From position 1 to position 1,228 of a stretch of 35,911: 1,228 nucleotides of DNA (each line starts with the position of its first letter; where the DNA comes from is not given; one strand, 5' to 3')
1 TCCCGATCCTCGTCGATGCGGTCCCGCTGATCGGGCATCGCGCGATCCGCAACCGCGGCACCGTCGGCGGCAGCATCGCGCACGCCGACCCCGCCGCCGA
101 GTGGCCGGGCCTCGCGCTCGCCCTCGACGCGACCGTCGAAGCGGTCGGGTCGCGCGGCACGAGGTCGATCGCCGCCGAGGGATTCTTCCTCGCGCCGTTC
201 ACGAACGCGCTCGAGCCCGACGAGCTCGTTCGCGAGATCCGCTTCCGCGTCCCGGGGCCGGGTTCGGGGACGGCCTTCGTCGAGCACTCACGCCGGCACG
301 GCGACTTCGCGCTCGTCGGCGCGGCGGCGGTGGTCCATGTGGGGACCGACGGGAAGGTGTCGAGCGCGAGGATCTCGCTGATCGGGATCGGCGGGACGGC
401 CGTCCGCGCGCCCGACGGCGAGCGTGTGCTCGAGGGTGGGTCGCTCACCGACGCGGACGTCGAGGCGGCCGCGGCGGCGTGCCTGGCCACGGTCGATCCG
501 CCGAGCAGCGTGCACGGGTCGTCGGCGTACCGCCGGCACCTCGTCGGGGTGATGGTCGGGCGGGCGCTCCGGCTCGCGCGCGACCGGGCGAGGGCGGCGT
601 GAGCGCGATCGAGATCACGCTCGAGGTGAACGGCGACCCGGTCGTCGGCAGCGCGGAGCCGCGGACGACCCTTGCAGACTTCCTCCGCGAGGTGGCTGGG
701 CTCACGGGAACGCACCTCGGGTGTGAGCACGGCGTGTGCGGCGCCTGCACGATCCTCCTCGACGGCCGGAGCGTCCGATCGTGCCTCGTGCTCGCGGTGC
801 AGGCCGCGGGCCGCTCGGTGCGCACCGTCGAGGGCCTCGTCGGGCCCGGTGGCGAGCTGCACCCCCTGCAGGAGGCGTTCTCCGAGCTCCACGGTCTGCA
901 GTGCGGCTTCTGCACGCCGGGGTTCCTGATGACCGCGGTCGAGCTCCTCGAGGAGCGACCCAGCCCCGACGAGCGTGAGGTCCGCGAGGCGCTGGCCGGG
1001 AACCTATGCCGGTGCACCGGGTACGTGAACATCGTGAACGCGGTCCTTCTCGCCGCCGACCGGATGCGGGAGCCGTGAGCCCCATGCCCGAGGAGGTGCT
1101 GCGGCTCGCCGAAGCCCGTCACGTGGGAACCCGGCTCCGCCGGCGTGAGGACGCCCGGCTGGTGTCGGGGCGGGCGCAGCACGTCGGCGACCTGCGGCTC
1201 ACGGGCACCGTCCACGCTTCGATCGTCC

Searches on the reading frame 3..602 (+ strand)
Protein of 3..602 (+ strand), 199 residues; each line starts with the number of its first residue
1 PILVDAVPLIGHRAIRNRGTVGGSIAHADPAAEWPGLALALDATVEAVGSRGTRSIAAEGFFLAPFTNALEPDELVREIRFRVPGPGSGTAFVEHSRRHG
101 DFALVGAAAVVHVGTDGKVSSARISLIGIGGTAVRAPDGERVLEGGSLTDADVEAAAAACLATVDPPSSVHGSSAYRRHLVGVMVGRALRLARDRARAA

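Call 9: search_protein_families(library=pfam, proteins=[window:3-602:+], max_evalue=0.001)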
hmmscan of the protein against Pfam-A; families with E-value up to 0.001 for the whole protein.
window:3-602:+ (199 aa): 2 families
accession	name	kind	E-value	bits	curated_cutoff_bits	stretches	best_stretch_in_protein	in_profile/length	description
PF03450.22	CO_deh_flav_C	-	5.3e-24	84.7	25.5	1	91-190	2-100/102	CO dehydrogenase flavoprotein C-terminal domain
PF00941.27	FAD_binding_5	-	3.2e-20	73.1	27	1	3-81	89-167/170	FAD binding domain in molybdopterin dehydrogenase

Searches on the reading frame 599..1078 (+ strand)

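Call 9: search_protein_families(library=pfam, proteins=[window:599-1078:+], max_evalue=0.001)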
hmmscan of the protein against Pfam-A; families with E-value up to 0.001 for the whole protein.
window:599-1078:+ (159 aa): 3 families
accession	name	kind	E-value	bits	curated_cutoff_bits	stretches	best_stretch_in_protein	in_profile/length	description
PF01799.25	Fer2_2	-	2.3e-32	111.4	30.3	1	76-149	1-74/75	[2Fe-2S] binding domain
PF00111.32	Fer2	-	2.3e-08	34.3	21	1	10-61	3-54/77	2Fe-2S iron-sulfur cluster binding domain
PF13085.11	Fer2_3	-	1.7e-05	25.2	27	1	40-75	50-84/107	2Fe-2S iron-sulfur cluster binding domain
